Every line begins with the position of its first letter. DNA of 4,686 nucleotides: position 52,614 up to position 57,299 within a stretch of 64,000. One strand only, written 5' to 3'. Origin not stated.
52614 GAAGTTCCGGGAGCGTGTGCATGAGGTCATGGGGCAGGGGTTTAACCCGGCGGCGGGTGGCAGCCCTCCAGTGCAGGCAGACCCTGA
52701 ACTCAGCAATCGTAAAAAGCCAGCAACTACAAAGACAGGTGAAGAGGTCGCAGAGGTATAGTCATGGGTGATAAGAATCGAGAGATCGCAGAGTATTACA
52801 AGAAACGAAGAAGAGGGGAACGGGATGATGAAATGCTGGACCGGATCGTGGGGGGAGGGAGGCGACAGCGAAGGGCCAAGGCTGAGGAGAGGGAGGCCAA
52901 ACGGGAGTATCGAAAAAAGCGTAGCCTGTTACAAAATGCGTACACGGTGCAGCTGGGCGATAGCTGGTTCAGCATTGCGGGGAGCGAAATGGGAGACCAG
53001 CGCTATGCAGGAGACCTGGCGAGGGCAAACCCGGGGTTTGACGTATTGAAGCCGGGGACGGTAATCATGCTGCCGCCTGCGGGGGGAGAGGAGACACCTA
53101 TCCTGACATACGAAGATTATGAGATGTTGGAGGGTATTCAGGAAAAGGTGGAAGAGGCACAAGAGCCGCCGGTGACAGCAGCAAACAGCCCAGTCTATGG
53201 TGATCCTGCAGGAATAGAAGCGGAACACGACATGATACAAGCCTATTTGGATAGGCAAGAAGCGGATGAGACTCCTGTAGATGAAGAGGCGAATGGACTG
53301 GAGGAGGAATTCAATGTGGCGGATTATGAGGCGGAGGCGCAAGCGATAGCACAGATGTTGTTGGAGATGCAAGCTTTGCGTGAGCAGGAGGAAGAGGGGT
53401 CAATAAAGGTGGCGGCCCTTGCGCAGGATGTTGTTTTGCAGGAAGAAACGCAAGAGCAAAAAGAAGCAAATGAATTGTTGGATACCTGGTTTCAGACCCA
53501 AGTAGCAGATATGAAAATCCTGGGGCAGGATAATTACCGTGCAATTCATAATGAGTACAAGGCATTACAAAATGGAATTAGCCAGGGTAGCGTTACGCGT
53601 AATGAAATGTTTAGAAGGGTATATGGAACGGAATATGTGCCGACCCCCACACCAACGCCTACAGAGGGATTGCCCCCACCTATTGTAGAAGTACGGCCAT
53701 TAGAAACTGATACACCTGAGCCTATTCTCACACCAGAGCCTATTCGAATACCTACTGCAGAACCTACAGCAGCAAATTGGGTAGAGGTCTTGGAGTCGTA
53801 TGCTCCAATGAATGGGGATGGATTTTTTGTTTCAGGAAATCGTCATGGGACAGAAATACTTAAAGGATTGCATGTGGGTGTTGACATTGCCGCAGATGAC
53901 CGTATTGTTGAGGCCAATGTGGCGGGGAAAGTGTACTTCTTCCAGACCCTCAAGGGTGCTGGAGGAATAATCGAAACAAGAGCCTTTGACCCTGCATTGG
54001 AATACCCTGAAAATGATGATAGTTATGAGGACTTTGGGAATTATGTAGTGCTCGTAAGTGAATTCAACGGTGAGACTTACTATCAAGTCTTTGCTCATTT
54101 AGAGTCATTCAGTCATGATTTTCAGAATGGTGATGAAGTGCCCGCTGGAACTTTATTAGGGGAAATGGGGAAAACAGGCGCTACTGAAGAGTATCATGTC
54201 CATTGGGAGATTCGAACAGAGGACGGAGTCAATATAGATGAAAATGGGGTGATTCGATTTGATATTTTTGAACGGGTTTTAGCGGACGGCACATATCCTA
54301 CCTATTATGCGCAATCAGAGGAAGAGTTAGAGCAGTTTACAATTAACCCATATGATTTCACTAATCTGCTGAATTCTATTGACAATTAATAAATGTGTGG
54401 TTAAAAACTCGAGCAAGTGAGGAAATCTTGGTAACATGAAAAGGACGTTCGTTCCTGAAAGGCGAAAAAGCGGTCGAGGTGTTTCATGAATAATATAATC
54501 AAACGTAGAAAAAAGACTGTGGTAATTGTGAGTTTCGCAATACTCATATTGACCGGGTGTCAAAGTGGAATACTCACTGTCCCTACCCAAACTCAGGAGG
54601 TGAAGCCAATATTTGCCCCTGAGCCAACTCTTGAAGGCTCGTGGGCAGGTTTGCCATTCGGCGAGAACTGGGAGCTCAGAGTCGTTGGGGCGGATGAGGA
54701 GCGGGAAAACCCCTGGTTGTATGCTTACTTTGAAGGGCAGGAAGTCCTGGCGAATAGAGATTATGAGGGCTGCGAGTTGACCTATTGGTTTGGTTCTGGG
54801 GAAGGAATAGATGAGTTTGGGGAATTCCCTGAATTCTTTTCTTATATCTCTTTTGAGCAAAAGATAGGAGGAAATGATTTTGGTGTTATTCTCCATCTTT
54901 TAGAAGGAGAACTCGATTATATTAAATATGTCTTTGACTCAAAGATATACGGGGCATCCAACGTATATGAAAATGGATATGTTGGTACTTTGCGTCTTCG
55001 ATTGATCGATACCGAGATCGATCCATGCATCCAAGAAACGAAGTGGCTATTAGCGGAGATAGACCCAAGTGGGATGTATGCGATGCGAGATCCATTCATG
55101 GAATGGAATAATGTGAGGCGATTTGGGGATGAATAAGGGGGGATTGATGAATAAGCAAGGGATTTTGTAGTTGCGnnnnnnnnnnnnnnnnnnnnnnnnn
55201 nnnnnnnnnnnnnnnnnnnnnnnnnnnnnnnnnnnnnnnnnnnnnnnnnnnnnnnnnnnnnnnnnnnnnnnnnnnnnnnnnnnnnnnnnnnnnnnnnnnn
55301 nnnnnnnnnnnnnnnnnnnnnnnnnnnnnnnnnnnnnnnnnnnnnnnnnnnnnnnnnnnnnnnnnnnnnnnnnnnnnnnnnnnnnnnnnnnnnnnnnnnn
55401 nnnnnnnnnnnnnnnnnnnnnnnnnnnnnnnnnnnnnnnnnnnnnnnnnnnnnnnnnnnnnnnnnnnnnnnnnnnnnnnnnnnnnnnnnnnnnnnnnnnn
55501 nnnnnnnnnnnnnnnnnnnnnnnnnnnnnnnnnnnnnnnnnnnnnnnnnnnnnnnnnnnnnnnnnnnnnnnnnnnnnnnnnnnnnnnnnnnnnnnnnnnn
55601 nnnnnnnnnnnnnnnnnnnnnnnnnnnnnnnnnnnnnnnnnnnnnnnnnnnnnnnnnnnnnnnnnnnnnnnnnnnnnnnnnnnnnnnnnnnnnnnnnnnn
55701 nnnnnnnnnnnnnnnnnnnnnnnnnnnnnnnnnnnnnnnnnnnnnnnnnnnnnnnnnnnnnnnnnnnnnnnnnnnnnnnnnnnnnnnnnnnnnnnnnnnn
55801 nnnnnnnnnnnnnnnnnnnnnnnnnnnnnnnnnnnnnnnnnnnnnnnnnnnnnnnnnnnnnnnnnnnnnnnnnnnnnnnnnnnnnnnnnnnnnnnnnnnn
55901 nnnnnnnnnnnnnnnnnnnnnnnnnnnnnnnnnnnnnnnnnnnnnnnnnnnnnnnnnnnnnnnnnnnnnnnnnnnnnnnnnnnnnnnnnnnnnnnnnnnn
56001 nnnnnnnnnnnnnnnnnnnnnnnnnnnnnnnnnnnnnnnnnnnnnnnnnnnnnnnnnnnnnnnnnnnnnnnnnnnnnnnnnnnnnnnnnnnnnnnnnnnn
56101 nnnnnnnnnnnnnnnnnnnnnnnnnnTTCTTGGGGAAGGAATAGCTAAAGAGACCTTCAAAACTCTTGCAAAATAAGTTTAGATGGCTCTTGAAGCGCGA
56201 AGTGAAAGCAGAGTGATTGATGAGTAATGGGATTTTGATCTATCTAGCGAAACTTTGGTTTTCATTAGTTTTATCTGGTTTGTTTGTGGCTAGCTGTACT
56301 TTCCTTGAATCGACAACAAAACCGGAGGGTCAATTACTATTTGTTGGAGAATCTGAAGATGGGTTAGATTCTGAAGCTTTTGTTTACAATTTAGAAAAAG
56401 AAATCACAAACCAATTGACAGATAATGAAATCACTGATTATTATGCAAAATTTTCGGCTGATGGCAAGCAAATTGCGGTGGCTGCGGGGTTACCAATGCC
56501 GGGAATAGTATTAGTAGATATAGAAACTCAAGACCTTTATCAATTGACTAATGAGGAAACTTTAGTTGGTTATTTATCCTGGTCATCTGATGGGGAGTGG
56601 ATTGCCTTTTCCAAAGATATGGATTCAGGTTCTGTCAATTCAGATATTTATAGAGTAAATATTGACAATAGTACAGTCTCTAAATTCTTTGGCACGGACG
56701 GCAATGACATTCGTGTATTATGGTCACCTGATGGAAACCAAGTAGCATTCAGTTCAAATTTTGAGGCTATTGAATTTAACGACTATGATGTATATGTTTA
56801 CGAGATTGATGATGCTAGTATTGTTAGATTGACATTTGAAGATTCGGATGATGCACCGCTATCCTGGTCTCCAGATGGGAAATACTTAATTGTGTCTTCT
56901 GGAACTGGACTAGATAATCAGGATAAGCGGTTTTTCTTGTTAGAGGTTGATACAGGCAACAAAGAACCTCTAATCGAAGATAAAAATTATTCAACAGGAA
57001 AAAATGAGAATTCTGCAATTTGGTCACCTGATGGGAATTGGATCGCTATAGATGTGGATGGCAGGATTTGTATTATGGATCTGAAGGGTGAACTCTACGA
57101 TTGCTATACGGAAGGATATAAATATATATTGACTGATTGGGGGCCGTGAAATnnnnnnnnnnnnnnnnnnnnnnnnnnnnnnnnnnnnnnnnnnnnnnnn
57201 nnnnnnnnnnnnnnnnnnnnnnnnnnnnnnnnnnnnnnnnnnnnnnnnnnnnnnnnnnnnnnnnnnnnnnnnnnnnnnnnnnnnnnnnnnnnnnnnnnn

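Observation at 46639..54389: Two parallel LysM proteins whose catalytic halves lie in the AT-rich cassettes (chimeric genes)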

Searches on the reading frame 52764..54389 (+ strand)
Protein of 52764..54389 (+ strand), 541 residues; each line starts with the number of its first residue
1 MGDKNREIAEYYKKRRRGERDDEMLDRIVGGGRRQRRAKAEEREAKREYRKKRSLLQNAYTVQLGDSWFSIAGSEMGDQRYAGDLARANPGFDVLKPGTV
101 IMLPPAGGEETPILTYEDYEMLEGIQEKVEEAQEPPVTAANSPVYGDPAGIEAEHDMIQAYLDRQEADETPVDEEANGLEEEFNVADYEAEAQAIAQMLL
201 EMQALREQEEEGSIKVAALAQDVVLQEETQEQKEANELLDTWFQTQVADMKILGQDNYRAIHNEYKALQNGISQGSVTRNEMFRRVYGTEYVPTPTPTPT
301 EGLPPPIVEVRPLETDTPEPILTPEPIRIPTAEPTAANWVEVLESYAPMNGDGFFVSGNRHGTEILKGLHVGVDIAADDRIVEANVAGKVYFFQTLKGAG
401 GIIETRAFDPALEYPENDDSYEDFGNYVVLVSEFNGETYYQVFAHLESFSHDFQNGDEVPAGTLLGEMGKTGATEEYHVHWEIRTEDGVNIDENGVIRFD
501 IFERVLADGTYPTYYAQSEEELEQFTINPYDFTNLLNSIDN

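Call 3: search_protein_families(library=pfam, proteins=[window:52764-54389:+], max_evalue=0.01)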
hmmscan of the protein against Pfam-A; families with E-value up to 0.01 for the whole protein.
window:52764-54389:+ (541 aa): 1 family
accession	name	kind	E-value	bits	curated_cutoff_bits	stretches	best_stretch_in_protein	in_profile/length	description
PF01551.29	Peptidase_M23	-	3.3e-14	53.3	28.7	1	422-490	31-93/96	Peptidase family M23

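Call 7: search_protein_families(library=phrogs, proteins=[window:52764-54389:+], max_evalue=0.01)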
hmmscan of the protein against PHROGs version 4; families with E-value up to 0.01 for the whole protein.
window:52764-54389:+ (541 aa): 10 families
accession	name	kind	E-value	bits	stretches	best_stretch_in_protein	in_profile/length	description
phrog_14988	-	other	4e-11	44.1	1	370-487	33-130/272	peptidase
phrog_7767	-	other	3.6e-08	34.4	1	428-498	55-120/194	metallo-endopeptidase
phrog_6700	-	lysis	1.1e-06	26.8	1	360-497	2616-2724/2898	endolysin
phrog_3578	-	lysis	1.2e-05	25.9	1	367-515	233-339/405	endolysin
phrog_21656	-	other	0.00061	18.9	1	439-492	681-738/1022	peptidase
phrog_16615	-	other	0.0007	19.5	1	435-487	458-508/529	peptidase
phrog_10030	-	tail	0.00072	17.9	1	416-485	1943-2007/2105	tail length tape measure protein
phrog_1067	-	head and packaging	0.00078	19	1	370-485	762-846/991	minor head protein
phrog_8537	-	unknown function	0.0011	19.4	1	425-486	44-103/384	-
phrog_28672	-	other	0.002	17.8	1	423-494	318-384/397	metallo-endopeptidase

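Call 10: find_homologous_proteins(query=window:52764-54389:+)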
Query window:52764-54389:+ (541 aa): 2 proteins with E <= 0.001 among 8000 candidates.
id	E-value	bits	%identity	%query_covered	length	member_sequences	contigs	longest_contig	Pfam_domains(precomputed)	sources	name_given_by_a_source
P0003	0.0e+0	1080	100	89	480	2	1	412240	PF01551.30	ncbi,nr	ncbi:MAG: M23 family metallopeptidase [Chloroflexi bacterium]|nr:M23 family metallopeptidase [Chloro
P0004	8.8e-20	89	35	32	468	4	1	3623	PF01551.30,PF01476.27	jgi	-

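Call 33: search_protein_families(library=ncbifam, proteins=[window:52764-54389:+], max_evalue=1)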
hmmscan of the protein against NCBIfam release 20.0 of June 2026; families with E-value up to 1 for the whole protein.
window:52764-54389:+ (541 aa): 8 families
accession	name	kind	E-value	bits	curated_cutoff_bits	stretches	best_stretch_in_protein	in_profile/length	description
NF052336.1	PdgHdaseHSB100310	equivalog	1.3e-05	24.7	500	1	423-487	86-145/316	peptidoglycan hydrolase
NF050804.1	CellDivDipMCaul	equivalog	0.00032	19.6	900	1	423-485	558-615/634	cell division endopeptidase DipM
NF040883.1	amid_act_ActS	equivalog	0.001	18.4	375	1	425-485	168-222/242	amidase activator ActS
NF052530.1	Heli_ShapePgp3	exception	0.004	16.3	300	1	435-492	205-259/270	peptidoglycan metallopeptidase Pgp3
NF004799.0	PRK06148.1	subfamily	0.0044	15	1128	1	416-486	466-540/1015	hypothetical protein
NF047755.1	LIC_10271_M23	exception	0.016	15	180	0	56-72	23-39/207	LIC_10271 family cell wall hydrolase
NF008123.1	PRK10871.1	equivalog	0.11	11.9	311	0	424-485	296-351/365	murein hydrolase activator NlpD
NF041544.1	ParC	equivalog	0.2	11.4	95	1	367-404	26-62/80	ParC family partition-associated protein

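Call 69: find_encoding_contigs(protein=P0004, flank=4000, max_places=3)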
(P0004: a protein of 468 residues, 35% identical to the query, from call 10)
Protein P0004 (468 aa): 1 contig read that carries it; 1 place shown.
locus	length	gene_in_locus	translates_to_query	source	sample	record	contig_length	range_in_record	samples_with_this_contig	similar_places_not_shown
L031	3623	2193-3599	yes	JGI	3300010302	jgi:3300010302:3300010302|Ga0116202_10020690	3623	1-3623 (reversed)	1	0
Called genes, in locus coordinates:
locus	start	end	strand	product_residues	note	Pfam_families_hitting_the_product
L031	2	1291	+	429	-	?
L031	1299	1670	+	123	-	-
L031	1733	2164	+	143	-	PF22091:DUF6941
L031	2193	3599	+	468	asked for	PF01476:LysM, PF01551:Peptidase_M23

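Call 103: search_protein_families(library=padloc, proteins=[window:52764-54389:+], max_evalue=0.001)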
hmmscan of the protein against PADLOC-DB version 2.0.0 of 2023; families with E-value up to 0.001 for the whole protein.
window:52764-54389:+ (541 aa): 0 families

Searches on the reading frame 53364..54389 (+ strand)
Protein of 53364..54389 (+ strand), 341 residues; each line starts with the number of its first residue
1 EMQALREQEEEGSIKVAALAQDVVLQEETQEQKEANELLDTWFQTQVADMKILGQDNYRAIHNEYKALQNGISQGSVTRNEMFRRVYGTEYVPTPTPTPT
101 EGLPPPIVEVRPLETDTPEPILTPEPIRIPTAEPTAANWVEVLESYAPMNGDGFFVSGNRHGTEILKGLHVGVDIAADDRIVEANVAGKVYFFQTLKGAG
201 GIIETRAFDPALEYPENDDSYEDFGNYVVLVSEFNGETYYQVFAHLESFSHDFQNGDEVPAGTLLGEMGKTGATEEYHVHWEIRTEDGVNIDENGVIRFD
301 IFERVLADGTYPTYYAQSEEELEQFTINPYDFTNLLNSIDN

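Call 6: search_protein_families(library=pfam, proteins=[window:53364-54389:+], max_evalue=10)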
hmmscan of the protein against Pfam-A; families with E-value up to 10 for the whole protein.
window:53364-54389:+ (341 aa): 2 families
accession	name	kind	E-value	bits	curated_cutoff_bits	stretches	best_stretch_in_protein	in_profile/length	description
PF01551.29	Peptidase_M23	-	9.9e-15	55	28.7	2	222-290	31-93/96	Peptidase family M23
PF00133.28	tRNA-synt_1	-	0.23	10.6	22.7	1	5-57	266-317/414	tRNA synthetases class I (I, L, M and V)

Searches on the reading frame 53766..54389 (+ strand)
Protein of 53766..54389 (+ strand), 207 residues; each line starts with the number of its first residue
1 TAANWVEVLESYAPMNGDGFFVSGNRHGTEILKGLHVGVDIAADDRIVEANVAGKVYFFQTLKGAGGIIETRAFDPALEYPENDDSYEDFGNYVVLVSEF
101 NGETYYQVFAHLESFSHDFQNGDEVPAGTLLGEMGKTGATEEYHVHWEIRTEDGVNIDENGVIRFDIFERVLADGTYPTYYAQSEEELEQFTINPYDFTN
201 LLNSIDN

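Call 90: search_solved_structures(query=window:53766-54389:+, max_evalue=0.01, show_alignments=1)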
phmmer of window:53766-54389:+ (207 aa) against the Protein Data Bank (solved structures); distinct sequences matched with E-value up to 0.01: 6.
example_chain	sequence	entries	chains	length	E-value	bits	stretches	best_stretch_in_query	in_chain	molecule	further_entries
9k2v_E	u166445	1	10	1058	1.1e-06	31.7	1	90-157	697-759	Internal protein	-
2hsi_A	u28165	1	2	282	0.00011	25.1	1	100-154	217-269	Putative peptidase M23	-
5kqb_A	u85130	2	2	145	0.00087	22.2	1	89-154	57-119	Peptidase M23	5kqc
4rny_A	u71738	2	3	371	0.0019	21.1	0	107-150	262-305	Conserved hypothetical secreted protein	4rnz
3nyy_A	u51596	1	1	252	0.0034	20.3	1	102-143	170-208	Putative glycyl-glycine endopeptidase lytM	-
9gy1_A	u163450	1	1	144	0.0038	20.1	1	101-158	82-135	Peptidase, M23 family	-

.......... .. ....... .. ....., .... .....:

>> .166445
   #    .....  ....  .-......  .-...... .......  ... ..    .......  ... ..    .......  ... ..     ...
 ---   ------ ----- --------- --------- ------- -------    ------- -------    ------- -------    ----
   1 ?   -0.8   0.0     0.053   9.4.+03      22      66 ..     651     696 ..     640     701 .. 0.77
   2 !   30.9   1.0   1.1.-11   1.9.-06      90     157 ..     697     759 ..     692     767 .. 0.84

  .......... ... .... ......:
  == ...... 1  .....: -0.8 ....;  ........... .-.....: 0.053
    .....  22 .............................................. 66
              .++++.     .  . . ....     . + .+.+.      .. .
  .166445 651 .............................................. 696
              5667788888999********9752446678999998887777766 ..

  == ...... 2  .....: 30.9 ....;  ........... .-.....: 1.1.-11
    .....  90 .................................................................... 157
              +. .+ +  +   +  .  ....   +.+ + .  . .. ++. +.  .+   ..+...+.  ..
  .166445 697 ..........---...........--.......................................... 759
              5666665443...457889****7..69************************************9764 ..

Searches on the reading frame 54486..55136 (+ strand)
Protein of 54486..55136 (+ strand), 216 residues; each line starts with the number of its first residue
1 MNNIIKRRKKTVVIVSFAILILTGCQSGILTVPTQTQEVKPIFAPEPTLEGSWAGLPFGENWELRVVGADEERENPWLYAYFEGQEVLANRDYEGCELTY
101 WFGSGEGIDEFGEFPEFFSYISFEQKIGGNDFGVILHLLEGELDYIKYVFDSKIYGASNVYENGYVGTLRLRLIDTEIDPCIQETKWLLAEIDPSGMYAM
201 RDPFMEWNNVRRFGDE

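Call 3: search_protein_families(library=pfam, proteins=[window:54486-55136:+], max_evalue=0.01)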
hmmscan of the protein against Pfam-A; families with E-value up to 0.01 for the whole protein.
window:54486-55136:+ (216 aa): 0 families

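Call 7: search_protein_families(library=phrogs, proteins=[window:54486-55136:+], max_evalue=0.01)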
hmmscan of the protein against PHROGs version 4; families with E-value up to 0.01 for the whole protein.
window:54486-55136:+ (216 aa): 0 families

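Call 33: search_protein_families(library=ncbifam, proteins=[window:54486-55136:+], max_evalue=1)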
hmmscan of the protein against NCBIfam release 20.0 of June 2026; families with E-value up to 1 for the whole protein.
window:54486-55136:+ (216 aa): 0 families

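Call 103: search_protein_families(library=padloc, proteins=[window:54486-55136:+], max_evalue=0.001)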
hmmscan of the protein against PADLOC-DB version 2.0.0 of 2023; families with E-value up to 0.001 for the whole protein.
window:54486-55136:+ (216 aa): 0 families

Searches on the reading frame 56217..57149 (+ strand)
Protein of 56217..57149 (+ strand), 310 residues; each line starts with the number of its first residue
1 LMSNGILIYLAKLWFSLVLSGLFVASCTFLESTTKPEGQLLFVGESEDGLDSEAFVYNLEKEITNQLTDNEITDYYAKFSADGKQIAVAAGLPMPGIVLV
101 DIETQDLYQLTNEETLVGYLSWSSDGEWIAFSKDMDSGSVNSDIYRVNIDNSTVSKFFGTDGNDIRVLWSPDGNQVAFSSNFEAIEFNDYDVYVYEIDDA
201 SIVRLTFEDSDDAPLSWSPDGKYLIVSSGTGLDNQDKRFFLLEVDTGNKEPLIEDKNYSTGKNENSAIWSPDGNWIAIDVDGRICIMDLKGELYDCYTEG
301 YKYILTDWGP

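Call 3: search_protein_families(library=pfam, proteins=[window:56217-57149:+], max_evalue=0.01)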
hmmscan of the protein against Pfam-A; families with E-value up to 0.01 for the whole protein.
window:56217-57149:+ (310 aa): 13 families
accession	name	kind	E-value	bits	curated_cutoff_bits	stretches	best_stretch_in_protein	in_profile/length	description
PF07676.18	PD40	-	6.4e-19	67.8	20.9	1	160-181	7-28/38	WD40-like Beta Propeller Repeat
PF25174.1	Beta-prop_THOC3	-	8.8e-13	48.3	305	2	154-231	81-151/272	THOC3 beta-propeller domain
PF00930.27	DPPIV_N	-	1.3e-09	37.7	22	0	98-136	26-64/354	Dipeptidyl peptidase IV (DPP IV) N-terminal region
PF24807.1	WD40_CDC20-Fz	-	3.5e-08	33.5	200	1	49-247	26-212/292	CDC20/Fizzy WD40 domain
PF00400.38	WD40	-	6e-08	33.3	27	0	266-286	16-37/39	WD domain, G-beta repeat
PF23414.1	Beta-prop_EML_2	-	2.2e-07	31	90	1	51-181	19-144/266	Echinoderm microtubule-associated protein second beta-propeller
PF12894.13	ANAPC4_WD40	-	4.4e-07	30.5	22.9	0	184-231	11-60/91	Anaphase-promoting complex subunit 4 WD40 domain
PF24817.1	WD40_WDHD1_1st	-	4.6e-06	26.5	109.9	0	166-286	183-291/291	WDHD1 first WD40 domain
PF04762.18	Beta-prop_ELP1_1st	-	1.2e-05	24.8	26.8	0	205-278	205-273/359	ELP1 first N-terminal beta-propeller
PF25168.1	Beta-prop_WDR36-Utp21_2nd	-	2.8e-05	24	84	0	179-228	209-259/335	WDR36/Utp21 second beta-propeller domain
PF08662.17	eIF2A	-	0.00041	20.8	20.5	0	163-278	7-117/194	Eukaryotic translation initiation factor eIF2A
PF02897.21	Peptidase_S9_N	-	0.0011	18.2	24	1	116-253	125-272/414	Prolyl oligopeptidase, N-terminal beta-propeller domain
PF25460.1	Beta-prop_Aladin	-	0.0019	17.8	171.1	0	167-285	116-218/340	Aladin seven-bladed propeller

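Call 103: search_protein_families(library=padloc, proteins=[window:56217-57149:+], max_evalue=0.001)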
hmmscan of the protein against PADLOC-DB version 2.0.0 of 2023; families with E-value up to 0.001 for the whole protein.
window:56217-57149:+ (310 aa): 0 families
